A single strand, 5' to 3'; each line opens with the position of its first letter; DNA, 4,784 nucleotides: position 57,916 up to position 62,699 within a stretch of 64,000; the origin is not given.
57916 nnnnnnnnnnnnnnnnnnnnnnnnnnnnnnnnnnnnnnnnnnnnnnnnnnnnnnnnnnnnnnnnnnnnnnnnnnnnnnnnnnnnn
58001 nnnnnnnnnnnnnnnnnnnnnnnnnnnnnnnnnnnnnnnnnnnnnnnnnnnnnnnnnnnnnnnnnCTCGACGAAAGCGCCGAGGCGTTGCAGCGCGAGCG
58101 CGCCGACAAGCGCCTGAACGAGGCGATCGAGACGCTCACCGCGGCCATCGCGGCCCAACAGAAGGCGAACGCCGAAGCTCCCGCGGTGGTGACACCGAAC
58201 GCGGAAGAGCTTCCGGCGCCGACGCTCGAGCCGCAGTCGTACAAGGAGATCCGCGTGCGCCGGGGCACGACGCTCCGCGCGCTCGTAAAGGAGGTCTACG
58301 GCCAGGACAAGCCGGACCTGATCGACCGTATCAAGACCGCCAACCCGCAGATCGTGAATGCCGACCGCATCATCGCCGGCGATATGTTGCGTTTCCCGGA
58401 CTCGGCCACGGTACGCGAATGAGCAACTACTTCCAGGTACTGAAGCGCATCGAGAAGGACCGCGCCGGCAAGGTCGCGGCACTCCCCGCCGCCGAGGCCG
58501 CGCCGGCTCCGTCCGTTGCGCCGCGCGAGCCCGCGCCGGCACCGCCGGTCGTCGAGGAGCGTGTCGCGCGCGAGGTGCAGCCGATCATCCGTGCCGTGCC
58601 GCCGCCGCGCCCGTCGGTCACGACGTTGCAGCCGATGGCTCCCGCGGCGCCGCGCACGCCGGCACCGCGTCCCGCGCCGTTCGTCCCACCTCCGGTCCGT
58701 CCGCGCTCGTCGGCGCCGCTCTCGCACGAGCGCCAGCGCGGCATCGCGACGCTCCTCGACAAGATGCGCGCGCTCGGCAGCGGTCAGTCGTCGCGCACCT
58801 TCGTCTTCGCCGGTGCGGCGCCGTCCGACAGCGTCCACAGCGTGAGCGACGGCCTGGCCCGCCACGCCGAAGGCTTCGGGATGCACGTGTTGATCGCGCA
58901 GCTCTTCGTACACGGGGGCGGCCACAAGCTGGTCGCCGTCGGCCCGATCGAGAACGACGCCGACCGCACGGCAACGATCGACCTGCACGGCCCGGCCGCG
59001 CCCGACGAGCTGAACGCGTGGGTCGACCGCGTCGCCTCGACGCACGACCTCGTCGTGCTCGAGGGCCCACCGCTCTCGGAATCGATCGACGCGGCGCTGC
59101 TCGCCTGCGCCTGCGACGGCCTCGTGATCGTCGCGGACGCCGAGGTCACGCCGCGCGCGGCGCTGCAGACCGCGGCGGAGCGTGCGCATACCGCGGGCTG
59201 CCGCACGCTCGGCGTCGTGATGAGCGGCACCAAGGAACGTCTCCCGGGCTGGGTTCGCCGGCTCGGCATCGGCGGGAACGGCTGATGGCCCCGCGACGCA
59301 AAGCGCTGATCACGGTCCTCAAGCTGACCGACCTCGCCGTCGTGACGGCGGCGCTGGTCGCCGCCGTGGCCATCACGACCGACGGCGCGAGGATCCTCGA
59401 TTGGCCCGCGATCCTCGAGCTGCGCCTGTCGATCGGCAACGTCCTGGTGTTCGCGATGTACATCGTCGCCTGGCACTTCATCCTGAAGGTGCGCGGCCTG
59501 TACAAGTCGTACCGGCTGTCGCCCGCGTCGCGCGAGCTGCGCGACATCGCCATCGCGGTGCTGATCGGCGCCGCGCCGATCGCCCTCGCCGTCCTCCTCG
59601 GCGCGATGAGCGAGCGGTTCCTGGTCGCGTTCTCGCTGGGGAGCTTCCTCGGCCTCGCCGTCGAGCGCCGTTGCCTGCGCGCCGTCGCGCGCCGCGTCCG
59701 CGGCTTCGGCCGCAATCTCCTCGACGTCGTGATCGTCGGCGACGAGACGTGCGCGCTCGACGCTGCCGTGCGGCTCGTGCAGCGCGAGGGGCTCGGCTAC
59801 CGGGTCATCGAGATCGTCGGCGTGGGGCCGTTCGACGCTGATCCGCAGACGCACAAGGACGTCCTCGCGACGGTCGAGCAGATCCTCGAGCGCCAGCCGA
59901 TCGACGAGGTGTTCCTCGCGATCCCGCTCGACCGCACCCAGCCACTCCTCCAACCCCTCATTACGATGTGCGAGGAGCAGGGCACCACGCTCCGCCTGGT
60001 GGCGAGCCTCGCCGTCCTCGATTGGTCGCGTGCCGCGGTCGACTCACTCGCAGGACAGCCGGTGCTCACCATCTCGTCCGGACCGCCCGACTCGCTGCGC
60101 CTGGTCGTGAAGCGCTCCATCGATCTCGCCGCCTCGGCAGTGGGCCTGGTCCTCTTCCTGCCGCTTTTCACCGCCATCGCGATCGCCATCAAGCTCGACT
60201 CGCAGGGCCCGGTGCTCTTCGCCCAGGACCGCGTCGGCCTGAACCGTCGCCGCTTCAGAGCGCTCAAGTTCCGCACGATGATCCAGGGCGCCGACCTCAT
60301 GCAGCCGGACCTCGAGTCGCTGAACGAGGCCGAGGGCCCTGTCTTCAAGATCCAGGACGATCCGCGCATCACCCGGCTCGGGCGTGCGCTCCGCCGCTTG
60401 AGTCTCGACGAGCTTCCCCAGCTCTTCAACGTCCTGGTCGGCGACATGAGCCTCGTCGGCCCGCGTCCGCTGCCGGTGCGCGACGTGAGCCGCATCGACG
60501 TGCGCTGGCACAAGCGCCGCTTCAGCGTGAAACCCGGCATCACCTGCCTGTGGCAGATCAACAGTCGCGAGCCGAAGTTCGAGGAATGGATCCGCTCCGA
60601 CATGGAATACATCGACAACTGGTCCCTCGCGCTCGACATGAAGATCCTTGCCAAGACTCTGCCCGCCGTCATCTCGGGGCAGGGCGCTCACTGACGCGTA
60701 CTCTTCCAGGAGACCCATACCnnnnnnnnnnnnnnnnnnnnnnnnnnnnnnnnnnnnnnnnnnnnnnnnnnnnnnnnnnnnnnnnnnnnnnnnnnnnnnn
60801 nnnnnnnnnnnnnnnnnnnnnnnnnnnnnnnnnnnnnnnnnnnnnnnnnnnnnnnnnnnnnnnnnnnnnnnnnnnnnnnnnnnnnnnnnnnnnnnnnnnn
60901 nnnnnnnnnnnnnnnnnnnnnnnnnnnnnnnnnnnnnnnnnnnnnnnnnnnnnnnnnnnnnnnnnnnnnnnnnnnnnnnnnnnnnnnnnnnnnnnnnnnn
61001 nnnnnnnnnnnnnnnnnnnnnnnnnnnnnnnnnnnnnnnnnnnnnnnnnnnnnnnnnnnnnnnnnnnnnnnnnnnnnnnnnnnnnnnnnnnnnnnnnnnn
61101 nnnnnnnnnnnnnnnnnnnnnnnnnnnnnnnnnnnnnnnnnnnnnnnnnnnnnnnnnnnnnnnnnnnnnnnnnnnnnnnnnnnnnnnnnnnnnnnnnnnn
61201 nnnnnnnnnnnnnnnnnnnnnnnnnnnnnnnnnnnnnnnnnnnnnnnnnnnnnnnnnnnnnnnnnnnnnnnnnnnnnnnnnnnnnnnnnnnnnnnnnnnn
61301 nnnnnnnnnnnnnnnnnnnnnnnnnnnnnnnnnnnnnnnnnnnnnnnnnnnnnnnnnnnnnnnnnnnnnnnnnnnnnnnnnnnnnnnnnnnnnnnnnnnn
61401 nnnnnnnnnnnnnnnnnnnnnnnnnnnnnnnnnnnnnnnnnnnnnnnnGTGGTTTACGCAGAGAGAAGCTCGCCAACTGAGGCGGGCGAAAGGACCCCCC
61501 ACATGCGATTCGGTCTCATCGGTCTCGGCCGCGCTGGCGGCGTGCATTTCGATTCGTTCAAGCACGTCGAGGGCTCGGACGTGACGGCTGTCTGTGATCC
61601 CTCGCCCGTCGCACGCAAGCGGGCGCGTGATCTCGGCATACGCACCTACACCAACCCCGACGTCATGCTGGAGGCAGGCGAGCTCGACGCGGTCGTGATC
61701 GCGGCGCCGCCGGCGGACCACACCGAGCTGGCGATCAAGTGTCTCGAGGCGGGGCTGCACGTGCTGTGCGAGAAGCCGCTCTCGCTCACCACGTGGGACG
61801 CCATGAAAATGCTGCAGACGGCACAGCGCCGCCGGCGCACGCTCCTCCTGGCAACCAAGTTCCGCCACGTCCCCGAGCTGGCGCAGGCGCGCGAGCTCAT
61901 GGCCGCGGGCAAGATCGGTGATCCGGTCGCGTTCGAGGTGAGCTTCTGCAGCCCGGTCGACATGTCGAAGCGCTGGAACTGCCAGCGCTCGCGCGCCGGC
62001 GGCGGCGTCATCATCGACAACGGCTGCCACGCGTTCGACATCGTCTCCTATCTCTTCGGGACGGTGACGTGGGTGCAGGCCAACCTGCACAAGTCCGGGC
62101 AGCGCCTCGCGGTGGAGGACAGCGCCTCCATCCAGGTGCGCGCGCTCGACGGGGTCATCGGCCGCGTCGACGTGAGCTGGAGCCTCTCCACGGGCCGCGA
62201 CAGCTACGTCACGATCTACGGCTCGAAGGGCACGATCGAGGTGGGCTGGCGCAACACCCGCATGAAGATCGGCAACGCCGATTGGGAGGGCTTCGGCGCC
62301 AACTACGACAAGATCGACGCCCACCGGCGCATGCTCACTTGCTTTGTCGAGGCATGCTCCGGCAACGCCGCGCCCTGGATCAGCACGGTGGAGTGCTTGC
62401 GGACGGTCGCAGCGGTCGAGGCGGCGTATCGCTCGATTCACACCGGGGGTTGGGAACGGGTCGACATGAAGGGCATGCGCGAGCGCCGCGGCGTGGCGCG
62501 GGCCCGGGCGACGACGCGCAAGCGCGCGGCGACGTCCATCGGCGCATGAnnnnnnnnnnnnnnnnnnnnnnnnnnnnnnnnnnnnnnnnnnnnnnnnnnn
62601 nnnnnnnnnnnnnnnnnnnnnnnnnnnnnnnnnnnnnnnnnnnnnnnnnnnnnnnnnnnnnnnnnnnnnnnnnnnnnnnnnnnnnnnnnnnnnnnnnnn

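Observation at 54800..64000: Exopolysaccharide locus resembling PEP-CTERM/exosortase-associated EPS systems (Wza-like, Wzz-like, GspA-like ATPase, pseudo-kinase, priming transferase) without an exosortase in the window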

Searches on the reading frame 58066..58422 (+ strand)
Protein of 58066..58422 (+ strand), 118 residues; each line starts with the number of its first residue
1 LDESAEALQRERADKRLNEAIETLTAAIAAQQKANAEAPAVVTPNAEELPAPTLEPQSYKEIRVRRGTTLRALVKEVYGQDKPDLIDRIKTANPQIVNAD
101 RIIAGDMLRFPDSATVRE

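Call 53: search_protein_families(library=pfam, proteins=[window:58066-58422:+], max_evalue=1)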
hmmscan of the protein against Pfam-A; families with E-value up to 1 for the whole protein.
window:58066-58422:+ (118 aa): 2 families
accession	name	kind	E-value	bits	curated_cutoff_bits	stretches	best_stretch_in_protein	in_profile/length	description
PF19320.4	GlfT2_domain3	-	0.016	15.3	27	1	16-96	37-115/197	Galactofuranosyltransferase-2, domain 3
PF10828.13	DUF2570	-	0.032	14.7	26.6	1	9-49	41-81/108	Protein of unknown function (DUF2570)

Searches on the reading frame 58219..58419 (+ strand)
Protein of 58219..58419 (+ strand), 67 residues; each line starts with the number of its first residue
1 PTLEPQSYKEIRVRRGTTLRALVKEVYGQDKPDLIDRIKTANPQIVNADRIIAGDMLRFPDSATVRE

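Call 80: search_solved_structures(query=A5, max_evalue=1, show_alignments=2)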
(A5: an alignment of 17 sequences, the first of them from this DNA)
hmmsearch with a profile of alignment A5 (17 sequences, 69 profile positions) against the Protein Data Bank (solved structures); distinct sequences matched with E-value up to 1: 13.
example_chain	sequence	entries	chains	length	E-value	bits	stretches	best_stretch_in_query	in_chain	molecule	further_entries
7pvc_A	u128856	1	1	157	1.8e-08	37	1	10-66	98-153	Potassium binding protein Kbp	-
7vcm_A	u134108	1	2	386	3.1e-07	33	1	11-62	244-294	Green fluorescent protein,Potassium binding protein Kbp,Green fluorescent protein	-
8zex_A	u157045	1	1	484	1.4e-06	30.9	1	11-62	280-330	HaloKbp1a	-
4uz2_A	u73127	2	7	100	0.00014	24.6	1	8-62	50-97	CELL WALL-BINDING ENDOPEPTIDASE-RELATED PROTEIN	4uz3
7r1l_A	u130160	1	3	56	0.00022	23.9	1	35-66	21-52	Spore coat assembly protein SafA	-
4xcm_A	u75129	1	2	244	0.0038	19.9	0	8-63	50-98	Cell wall-binding endopeptidase-related protein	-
6ve2_O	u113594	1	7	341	0.015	18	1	38-59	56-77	LysM domain-containing protein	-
3jc8_Ta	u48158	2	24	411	0.074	15.8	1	12-59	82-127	LysM domain protein | TsaP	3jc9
4b8v_A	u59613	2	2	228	0.076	15.8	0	36-61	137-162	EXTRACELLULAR PROTEIN 6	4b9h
2ltf_A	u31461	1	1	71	0.11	15.2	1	15-65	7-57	Tail protein X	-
7aeb_M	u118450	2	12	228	0.14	14.9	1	6-65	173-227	LysM domain-containing protein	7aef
9gtp_P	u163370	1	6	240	0.23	14.2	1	8-64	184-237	LysM domain-containing protein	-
8i2e_B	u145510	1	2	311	0.74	12.6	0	9-26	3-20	Probable peptidoglycan endopeptidase LytE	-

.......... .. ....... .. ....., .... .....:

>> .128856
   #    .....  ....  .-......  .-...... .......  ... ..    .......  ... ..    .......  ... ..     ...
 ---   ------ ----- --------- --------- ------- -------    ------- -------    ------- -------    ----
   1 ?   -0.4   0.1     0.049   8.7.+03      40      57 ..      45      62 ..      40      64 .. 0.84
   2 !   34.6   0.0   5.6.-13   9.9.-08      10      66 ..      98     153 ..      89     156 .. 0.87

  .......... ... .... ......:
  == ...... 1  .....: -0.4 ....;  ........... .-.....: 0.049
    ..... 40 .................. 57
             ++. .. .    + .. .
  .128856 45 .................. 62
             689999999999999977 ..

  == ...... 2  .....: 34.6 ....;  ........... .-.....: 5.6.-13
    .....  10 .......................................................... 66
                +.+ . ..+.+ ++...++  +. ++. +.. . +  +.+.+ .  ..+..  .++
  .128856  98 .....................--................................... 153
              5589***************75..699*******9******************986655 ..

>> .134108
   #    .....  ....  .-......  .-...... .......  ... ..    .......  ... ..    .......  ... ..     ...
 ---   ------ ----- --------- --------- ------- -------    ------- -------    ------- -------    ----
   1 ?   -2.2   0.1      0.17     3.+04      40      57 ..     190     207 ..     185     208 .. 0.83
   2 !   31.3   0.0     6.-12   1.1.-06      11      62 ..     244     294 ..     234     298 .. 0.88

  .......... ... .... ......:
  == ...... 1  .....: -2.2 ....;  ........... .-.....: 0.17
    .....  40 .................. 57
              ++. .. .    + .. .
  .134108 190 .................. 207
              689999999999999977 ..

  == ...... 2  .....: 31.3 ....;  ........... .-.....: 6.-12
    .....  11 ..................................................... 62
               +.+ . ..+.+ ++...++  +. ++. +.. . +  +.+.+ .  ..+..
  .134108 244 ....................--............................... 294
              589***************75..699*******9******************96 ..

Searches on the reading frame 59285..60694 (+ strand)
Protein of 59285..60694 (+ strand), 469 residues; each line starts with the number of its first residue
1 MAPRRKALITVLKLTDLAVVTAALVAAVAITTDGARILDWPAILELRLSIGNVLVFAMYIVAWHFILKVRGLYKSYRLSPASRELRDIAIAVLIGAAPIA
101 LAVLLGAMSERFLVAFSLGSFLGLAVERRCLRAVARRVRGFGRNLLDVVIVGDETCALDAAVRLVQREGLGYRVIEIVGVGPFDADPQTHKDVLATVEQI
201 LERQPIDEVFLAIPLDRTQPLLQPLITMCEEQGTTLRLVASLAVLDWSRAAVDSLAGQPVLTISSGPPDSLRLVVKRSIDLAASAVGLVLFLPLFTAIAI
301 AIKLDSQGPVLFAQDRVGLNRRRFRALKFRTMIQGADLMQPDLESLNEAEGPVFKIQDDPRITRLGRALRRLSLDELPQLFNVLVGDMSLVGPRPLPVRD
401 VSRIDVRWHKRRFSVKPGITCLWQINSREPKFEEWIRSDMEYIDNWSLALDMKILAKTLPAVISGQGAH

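Call 7: search_protein_families(library=ncbifam, proteins=[window:59285-60694:+], max_evalue=0.001)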
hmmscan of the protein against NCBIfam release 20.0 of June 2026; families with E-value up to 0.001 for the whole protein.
window:59285-60694:+ (469 aa): 10 families
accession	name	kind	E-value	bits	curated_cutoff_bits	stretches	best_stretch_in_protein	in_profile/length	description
TIGR03025.1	EPS_sugtrans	subfamily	1.5e-111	373.8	295.55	1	16-468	3-444/445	exopolysaccharide biosynthesis polyprenyl glycosylphosphotransferase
TIGR03023.1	WcaJ_sugtrans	equivalog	2e-96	324.1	410.75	1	16-468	3-452/453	undecaprenyl-phosphate glucose phosphotransferase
TIGR03022.1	WbaP_sugtrans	subfamily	2.5e-83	280.9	403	1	13-468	2-455/456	undecaprenyl-phosphate galactose phosphotransferase WbaP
NF041877.1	EPS_EpsZ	equivalog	2.1e-81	273.9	800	1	15-468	14-458/459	exopolysaccharide biosynthesis polyisoprenyl-phosphate hexose-1-phosphate transferase EpsZ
TIGR03013.1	EpsB_2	subfamily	3.8e-54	184.4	393.35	1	53-468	32-442/443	TIGR03013 family XrtA/PEP-CTERM system glycosyltransferase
NF007518.0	PRK10124.1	equivalog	5.3e-54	183.7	684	1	45-458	41-453/464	undecaprenyl-phosphate glucose phosphotransferase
NF052601.1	undeca_RfbP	equivalog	1.3e-51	175.2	330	1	274-464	43-237/244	undecaprenyl-phosphate galactose phosphotransferase family protein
NF050817.1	PolSacchBiosHfsE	equivalog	6.8e-42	143.8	750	1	53-464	48-461/467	polysaccharide biosynthesis protein HfsE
NF011751.0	PRK15204.1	equivalog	1.5e-35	122.7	907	1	52-468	58-475/476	undecaprenyl-phosphate galactose phosphotransferase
NF045514.1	glycotran_HepC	equivalog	7.1e-25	87.6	140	1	271-403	112-219/220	heterocyst development glycosyltransferase HepC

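Call 8: search_protein_families(library=pfam, proteins=[window:59285-60694:+], max_evalue=0.001)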
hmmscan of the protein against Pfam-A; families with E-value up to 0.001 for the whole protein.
window:59285-60694:+ (469 aa): 2 families
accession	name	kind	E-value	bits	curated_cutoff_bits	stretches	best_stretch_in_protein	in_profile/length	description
PF02397.22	Bac_transf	-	1.2e-64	217.6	27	1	276-463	1-178/179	Bacterial sugar transferase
PF13727.12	CoA_binding_3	-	8.5e-13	49.1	25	1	70-240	3-175/175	CoA-binding domain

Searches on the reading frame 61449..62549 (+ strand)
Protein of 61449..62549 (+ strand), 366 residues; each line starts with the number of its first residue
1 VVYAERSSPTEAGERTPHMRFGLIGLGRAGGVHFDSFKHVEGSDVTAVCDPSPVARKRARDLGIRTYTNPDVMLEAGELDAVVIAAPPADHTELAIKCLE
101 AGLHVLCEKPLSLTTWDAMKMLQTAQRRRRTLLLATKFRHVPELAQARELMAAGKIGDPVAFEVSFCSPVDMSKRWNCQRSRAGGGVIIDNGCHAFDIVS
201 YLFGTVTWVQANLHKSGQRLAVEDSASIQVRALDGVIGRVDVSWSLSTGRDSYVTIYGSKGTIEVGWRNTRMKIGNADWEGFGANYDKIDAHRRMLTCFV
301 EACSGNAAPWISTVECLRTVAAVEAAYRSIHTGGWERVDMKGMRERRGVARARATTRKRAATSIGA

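Call 7: search_protein_families(library=ncbifam, proteins=[window:61449-62549:+], max_evalue=0.001)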
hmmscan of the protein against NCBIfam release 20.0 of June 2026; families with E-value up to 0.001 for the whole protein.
window:61449-62549:+ (366 aa): 10 families
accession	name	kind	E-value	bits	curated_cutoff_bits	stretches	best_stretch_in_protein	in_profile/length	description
TIGR04380.1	myo_inos_iolG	equivalog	6.2e-41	140.4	355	1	19-333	2-326/330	inositol 2-dehydrogenase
NF040723.1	UDP-GlcNAcDh_Arch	equivalog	5.7e-33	114.7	450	1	19-328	1-299/302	UDP-N-acetylglucosamine 3-dehydrogenase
NF052479.1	LevoglcsnDh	equivalog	3.4e-25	88.6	650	1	56-213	50-212/386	levoglucosan dehydrogenase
NF041392.1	XylDh_Gfo6_Halo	equivalog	1.4e-19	70.1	350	1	76-333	80-345/350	D-xylose 1-dehydrogenase Gfo6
NF008607.0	PRK11579.1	subfamily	1.3e-17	63.8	330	1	18-214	4-200/346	oxidoreductase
NF052679.1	InsChiInosDhIolG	equivalog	6.2e-16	58.3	540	1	19-265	3-250/343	bifunctional inositol 2-dehydrogenase/D-chiro-inositol 1-dehydrogenase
NF058563.1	BT_2159_fam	equivalog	1.9e-11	43.6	650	1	20-201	2-181/350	disaccharide 3-dehydrogenase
NF058561.1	BT_2158_fam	equivalog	4.5e-09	35.4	750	1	12-159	27-177/487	glycoside 3-dehydrogenase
NF007574.0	PRK10206.1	equivalog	1.1e-08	34.6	352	1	68-229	55-213/345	oxidoreductase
TIGR01761.1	thiaz-red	subfamily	1.4e-08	34.6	188.8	1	55-145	42-132/350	thiazolinyl imide reductase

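Call 8: search_protein_families(library=pfam, proteins=[window:61449-62549:+], max_evalue=0.001)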
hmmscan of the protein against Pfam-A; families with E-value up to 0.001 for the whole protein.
window:61449-62549:+ (366 aa): 3 families
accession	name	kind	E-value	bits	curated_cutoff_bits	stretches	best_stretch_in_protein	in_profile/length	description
PF22725.1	GFO_IDH_MocA_C3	-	2.6e-28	99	27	1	145-264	2-124/124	GFO/IDH/MocA C-terminal domain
PF01408.29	GFO_IDH_MocA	-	1.1e-25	91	24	1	19-133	1-117/120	Oxidoreductase family, NAD-binding Rossmann fold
PF02894.22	GFO_IDH_MocA_C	-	1.1e-20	74.9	22.9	1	148-335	1-215/218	Oxidoreductase family, C-terminal alpha/beta domain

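Call 16: find_encoding_contigs(protein=window:61503-62549:+, flank=10000, max_places=4)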
Protein window:61503-62549:+ (348 aa): 2 contigs read that carry it; 2 places shown.
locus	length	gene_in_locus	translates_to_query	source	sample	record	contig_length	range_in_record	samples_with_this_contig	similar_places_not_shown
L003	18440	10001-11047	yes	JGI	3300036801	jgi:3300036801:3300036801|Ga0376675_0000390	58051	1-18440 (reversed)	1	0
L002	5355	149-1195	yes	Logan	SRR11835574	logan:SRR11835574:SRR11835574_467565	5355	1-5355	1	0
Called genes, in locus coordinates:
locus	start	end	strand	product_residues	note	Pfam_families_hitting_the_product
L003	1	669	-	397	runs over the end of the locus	PF02515:CoA_transf_3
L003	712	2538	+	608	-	PF01964:ThiC_Rad_SAM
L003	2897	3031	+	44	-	-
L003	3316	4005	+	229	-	PF02563:Poly_export, PF10531:SLBB, PF22461:SLBB_2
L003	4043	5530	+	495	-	-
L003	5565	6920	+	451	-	PF13191:AAA_16, PF13401:AAA_22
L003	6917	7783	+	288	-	-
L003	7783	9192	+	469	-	PF13727:CoA_binding_3, PF02397:Bac_transf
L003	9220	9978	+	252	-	PF13641:Glyco_tranf_2_3 (weak), PF00535:Glycos_transf_2, PF10111:Glyco_tranf_2_2 (weak)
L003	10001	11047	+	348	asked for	PF01408:GFO_IDH_MocA, PF02894:GFO_IDH_MocA_C, PF22725:GFO_IDH_MocA_C3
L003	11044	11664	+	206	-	PF25084:LbH_EIF2B, PF25087:GMPPB_C (faint), PF00132:Hexapep (weak), PF14602:Hexapep_2 (faint), PF00132:Hexapep (weak)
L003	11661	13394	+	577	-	PF01522:Polysacc_deac_1 (weak)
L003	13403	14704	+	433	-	PF01266:DAO (weak), PF13450:NAD_binding_8, PF01593:Amino_oxidase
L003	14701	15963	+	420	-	PF01041:DegT_DnrJ_EryC1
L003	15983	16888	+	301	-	PF01522:Polysacc_deac_1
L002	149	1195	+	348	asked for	PF01408:GFO_IDH_MocA, PF02894:GFO_IDH_MocA_C, PF22725:GFO_IDH_MocA_C3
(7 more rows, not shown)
